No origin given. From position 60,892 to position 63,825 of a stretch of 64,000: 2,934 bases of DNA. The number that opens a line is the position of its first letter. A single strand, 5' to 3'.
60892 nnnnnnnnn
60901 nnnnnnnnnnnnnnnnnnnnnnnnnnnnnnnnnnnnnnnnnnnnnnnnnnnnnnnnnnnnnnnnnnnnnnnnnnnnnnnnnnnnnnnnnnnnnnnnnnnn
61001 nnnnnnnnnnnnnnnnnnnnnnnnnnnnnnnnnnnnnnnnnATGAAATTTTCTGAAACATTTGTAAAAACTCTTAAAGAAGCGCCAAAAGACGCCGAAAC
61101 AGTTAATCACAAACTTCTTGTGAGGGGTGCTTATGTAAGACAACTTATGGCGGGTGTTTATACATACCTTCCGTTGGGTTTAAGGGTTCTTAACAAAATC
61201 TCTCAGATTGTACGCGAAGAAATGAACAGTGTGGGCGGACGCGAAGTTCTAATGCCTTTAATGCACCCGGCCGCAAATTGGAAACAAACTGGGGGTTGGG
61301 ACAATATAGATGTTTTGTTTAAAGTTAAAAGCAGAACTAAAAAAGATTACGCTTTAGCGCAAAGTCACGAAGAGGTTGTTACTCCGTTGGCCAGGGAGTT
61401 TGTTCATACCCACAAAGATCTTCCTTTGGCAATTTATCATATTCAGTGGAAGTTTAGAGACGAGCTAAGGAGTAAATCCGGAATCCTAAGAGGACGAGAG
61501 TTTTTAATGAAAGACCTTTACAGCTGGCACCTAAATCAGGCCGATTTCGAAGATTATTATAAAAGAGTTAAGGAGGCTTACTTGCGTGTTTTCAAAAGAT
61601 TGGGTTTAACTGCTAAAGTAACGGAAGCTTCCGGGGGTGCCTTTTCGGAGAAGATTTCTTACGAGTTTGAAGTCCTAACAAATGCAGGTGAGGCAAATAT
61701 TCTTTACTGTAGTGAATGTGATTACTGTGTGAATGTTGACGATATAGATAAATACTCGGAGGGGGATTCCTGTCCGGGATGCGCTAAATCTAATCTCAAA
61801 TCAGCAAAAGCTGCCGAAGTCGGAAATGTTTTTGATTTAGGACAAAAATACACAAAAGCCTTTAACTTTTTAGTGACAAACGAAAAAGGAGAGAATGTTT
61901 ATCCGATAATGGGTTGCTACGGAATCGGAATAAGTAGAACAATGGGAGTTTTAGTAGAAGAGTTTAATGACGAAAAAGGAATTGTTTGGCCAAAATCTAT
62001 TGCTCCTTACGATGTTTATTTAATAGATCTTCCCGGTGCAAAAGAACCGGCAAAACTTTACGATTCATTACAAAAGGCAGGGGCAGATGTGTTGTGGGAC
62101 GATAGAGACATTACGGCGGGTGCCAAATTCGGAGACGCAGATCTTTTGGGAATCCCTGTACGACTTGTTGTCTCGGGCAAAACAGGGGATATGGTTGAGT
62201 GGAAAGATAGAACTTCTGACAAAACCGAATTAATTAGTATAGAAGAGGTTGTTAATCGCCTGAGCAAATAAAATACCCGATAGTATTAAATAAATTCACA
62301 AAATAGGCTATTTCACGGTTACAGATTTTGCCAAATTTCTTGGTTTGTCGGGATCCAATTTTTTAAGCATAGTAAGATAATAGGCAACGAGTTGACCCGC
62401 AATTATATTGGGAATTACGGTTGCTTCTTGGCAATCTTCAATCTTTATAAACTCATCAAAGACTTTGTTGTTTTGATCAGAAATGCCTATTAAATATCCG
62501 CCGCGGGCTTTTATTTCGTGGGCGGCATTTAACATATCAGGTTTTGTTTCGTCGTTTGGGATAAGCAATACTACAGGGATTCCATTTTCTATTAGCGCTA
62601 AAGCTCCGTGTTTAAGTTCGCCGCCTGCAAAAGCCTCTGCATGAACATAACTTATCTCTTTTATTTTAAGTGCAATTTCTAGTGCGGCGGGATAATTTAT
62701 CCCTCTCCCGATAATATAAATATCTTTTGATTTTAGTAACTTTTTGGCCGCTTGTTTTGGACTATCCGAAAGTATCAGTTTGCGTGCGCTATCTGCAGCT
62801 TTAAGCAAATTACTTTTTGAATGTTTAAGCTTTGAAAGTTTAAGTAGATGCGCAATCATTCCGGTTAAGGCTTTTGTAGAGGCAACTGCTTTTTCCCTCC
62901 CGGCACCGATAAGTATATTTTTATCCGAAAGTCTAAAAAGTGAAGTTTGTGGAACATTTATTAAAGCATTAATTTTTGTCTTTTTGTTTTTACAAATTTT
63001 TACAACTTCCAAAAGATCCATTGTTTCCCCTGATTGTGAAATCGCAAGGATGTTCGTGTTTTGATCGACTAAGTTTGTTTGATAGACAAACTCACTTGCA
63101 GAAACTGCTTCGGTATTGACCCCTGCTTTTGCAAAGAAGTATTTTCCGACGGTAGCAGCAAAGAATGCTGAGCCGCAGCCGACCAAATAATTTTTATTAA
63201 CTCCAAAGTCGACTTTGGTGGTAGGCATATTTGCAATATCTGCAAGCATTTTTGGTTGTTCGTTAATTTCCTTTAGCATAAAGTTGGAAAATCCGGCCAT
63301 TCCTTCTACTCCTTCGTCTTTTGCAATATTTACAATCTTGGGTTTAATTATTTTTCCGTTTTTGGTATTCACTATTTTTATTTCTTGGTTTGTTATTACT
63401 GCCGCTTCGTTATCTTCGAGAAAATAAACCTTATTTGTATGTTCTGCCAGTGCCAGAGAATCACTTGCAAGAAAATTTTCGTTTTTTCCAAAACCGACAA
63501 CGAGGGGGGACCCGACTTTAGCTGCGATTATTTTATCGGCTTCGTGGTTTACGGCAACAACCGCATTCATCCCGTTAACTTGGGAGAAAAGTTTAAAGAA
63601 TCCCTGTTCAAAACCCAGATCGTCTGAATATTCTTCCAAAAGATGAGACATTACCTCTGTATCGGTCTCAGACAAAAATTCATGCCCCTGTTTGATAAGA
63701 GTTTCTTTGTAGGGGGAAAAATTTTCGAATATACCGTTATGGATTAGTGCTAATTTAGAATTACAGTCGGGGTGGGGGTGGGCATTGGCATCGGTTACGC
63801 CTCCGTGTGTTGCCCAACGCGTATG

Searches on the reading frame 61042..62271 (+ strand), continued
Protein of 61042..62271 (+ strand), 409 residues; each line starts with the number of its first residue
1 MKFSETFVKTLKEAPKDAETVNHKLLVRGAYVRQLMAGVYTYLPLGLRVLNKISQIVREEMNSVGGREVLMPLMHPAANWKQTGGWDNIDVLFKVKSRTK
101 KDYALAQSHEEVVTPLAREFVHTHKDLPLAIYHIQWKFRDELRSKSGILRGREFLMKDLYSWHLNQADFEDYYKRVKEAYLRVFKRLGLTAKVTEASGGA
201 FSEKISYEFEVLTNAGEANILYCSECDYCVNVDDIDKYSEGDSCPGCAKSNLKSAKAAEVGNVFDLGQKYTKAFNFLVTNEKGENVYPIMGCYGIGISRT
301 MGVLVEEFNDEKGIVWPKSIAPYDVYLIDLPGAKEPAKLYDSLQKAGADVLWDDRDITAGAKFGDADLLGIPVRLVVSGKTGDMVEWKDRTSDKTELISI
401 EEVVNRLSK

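Call 64: find_encoding_contigs(protein=P0253, flank=1500, max_places=3)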
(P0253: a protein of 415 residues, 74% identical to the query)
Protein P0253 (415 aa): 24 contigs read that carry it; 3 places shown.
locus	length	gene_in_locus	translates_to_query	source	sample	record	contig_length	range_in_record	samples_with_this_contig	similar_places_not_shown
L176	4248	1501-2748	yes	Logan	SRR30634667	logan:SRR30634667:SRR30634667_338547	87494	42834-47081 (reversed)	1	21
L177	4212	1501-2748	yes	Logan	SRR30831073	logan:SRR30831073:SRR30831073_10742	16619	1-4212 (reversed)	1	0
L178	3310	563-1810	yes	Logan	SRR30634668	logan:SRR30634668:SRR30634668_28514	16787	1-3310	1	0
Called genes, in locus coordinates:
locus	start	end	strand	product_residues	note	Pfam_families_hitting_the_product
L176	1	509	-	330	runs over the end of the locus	PF00149:Metallophos, PF12850:Metallophos_2 (weak)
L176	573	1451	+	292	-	-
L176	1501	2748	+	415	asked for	PF00587:tRNA-synt_2b, PF03129:HGTP_anticodon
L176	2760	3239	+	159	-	-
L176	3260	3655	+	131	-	-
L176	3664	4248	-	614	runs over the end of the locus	PF13522:GATase_6, PF13537:GATase_7, PF00733:Asn_synthase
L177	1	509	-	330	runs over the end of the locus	PF00149:Metallophos, PF12850:Metallophos_2 (weak)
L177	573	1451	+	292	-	-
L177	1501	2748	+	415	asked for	PF00587:tRNA-synt_2b, PF03129:HGTP_anticodon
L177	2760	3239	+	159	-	-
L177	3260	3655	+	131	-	-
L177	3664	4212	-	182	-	?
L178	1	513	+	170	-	?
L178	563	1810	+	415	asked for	PF00587:tRNA-synt_2b, PF03129:HGTP_anticodon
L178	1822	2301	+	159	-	-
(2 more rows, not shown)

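Call 65: find_encoding_contigs(protein=P0256, flank=1500, max_places=2)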
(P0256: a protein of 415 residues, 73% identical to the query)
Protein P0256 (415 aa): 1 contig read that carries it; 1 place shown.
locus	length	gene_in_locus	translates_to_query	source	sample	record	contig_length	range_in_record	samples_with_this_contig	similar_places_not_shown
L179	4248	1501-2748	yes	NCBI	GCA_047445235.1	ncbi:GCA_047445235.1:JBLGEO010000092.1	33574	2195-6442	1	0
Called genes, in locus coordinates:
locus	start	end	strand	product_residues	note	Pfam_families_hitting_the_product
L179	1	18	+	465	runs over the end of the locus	PF01336:tRNA_anti-codon, PF00152:tRNA-synt_2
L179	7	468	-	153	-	-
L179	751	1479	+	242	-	-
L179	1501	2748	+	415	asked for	PF00587:tRNA-synt_2b, PF03129:HGTP_anticodon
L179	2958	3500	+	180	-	-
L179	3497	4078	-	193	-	-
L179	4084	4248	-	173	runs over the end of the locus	-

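Call 66: find_encoding_contigs(protein=P0289, flank=1500, max_places=2)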
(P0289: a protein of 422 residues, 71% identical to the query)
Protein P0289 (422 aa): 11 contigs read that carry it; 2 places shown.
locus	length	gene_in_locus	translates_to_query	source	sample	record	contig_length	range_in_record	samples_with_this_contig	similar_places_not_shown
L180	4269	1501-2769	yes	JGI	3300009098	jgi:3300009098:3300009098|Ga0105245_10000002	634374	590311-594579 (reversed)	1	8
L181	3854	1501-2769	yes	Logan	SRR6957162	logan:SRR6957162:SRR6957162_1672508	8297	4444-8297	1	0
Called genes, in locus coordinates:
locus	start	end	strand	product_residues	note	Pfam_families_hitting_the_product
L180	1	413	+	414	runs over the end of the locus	PF02163:Peptidase_M50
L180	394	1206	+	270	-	PF02517:Rce1-like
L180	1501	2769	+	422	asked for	PF00587:tRNA-synt_2b, PF03129:HGTP_anticodon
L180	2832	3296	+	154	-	PF03449:GreA_GreB_N, PF01272:GreA_GreB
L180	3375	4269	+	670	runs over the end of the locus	PF01336:tRNA_anti-codon, PF00152:tRNA-synt_2, PF09391:DUF2000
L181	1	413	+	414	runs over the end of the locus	PF02163:Peptidase_M50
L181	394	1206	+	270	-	PF02517:Rce1-like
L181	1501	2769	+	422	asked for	PF00587:tRNA-synt_2b, PF03129:HGTP_anticodon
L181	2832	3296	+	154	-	PF03449:GreA_GreB_N, PF01272:GreA_GreB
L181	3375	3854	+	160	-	?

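Call 70: search_protein_families(library=pfam, proteins=[L179:751-1479:+, L095:894-1169:+, L095:1169-1501:+, L013:2652-2984:+], max_evalue=0.01)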
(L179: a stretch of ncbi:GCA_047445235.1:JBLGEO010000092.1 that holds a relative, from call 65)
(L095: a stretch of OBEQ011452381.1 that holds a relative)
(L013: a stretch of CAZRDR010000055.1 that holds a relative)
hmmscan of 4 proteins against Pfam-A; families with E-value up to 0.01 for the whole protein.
L179:751-1479:+ (242 aa): 0 families

L095:894-1169:+ (91 aa): 0 families

L095:1169-1501:+ (110 aa): 1 family
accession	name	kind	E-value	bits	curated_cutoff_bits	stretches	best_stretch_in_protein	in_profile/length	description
PF01588.26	tRNA_bind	-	2.6e-14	53.5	27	1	12-107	1-95/96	Putative tRNA binding domain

L013:2652-2984:+ (110 aa): 1 family
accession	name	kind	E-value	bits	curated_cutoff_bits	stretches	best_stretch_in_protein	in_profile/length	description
PF01588.26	tRNA_bind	-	2.2e-14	53.8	27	1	12-108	1-96/96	Putative tRNA binding domain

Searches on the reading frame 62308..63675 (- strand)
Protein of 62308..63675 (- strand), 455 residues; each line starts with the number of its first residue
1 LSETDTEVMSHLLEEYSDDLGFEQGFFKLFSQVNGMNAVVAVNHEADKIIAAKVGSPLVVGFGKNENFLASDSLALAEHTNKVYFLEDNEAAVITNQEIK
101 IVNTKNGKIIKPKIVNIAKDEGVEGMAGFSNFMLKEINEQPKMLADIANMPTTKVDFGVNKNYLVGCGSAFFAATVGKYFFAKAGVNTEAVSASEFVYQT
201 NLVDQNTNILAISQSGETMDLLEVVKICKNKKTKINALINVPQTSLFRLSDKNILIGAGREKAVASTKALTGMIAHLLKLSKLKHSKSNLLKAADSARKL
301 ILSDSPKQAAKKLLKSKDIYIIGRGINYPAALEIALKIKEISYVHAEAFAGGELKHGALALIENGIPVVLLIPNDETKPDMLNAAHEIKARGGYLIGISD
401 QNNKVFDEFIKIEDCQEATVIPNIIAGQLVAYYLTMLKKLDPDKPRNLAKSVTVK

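Call 9: search_protein_families(library=pfam, proteins=[window:62308-63675:-])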
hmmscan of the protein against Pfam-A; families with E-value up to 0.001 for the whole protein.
window:62308-63675:- (455 aa): 1 family
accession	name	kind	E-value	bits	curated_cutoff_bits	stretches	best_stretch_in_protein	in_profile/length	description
PF01380.27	SIS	-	4.6e-39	133.7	25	2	312-404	1-92/131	SIS domain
